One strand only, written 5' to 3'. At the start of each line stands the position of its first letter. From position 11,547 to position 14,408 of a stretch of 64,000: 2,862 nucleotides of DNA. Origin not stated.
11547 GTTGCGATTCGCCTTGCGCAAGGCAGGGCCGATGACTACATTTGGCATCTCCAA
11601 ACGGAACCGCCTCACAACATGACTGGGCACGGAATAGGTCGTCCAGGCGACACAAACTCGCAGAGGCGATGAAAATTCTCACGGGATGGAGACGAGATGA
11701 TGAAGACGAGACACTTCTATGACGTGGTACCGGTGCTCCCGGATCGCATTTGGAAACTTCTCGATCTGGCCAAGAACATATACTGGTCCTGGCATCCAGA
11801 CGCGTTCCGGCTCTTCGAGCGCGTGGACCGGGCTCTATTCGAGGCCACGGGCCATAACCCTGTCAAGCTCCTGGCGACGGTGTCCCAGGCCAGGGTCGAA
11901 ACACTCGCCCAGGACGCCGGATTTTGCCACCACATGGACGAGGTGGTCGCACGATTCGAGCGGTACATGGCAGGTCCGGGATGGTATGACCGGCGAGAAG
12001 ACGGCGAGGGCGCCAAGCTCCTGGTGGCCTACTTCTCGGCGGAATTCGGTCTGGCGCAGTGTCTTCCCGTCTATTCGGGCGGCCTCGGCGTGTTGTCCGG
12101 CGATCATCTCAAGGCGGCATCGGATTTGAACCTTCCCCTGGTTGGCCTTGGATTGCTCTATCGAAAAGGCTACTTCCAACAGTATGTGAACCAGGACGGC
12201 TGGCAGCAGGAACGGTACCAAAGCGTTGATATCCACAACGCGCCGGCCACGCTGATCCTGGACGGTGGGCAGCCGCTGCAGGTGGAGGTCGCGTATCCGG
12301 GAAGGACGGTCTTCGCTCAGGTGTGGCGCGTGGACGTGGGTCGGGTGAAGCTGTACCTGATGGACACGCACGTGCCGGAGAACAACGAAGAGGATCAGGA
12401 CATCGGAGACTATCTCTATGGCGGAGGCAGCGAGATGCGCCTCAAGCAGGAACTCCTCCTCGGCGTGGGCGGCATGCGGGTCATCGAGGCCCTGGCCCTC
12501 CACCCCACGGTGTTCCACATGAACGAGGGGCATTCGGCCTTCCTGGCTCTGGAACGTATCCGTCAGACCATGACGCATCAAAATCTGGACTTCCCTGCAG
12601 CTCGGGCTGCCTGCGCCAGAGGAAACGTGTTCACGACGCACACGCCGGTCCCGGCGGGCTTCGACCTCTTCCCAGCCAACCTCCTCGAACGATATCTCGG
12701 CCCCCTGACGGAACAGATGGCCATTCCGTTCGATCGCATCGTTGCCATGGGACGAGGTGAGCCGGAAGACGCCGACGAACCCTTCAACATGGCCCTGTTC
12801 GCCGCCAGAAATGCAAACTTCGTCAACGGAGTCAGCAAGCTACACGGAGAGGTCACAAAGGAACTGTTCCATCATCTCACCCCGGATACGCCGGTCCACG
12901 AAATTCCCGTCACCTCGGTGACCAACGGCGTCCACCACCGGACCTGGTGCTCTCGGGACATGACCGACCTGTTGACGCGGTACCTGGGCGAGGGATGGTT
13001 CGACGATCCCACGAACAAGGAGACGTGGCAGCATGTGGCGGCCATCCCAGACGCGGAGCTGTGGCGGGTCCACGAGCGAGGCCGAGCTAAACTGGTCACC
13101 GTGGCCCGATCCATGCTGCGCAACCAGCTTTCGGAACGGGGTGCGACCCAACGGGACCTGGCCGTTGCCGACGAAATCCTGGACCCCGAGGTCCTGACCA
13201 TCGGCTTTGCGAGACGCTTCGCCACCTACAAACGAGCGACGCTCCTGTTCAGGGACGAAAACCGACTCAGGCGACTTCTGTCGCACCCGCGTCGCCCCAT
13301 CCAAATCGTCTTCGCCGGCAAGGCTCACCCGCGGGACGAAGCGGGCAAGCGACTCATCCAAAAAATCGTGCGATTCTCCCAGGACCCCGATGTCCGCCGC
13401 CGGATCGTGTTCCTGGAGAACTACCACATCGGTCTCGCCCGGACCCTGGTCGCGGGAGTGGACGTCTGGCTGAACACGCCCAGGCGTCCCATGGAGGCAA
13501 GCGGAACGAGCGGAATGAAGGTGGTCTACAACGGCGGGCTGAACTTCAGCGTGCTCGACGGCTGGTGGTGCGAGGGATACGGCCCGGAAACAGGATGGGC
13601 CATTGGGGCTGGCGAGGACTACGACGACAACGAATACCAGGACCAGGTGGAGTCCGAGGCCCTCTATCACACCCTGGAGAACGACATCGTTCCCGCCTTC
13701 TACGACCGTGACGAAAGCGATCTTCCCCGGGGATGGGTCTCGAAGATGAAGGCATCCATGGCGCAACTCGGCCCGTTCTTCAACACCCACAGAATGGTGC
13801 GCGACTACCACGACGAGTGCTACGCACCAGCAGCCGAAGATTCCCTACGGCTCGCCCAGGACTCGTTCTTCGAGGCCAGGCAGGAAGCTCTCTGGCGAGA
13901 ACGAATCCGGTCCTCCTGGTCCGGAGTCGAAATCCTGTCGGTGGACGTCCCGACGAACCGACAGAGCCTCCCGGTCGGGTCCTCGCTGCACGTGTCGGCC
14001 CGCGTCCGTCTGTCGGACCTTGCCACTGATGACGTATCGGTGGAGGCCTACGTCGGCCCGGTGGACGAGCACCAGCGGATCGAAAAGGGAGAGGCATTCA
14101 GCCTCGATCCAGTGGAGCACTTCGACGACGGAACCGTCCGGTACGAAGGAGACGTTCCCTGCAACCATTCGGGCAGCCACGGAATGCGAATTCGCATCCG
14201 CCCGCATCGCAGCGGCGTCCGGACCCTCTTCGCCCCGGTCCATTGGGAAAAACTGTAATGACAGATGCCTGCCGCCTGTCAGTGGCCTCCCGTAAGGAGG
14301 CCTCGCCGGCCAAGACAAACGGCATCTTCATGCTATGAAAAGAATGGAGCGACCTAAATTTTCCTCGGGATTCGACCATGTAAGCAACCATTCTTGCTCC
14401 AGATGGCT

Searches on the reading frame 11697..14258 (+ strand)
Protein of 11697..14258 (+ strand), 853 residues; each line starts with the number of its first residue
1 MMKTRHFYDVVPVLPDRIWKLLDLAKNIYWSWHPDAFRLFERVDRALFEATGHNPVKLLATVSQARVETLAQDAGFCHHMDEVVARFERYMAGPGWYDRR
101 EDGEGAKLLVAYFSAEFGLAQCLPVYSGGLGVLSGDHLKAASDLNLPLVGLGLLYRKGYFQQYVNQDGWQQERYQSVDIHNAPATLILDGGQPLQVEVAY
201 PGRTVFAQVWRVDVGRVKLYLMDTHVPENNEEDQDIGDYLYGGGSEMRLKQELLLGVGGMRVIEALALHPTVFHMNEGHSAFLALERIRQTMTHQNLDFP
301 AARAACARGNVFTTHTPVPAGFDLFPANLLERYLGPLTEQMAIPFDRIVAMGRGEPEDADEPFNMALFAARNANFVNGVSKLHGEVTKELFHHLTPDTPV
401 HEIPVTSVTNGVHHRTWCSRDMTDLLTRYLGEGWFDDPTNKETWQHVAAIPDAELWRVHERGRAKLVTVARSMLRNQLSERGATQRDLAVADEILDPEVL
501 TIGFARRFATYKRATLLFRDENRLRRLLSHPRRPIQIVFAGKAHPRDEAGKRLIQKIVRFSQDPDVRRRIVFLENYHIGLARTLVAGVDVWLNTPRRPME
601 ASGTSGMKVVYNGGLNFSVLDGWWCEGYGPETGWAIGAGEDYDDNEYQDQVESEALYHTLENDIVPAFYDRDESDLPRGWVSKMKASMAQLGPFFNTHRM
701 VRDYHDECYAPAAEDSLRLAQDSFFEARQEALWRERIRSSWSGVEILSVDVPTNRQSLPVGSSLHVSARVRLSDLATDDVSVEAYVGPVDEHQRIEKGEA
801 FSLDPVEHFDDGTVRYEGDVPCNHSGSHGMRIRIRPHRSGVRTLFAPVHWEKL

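Call 32: search_protein_families(library=pfam, proteins=[window:11697-14258:+], max_evalue=0.00001)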
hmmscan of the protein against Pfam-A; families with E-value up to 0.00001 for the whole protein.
window:11697-14258:+ (853 aa): 2 families
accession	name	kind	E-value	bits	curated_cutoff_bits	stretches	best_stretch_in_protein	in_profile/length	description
PF00343.26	Phosphorylase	-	4.6e-36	124.8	27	1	270-623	217-580/713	Carbohydrate phosphorylase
PF11897.13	DUF3417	-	1.3e-34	119.3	25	1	14-123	1-109/109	Protein of unknown function (DUF3417)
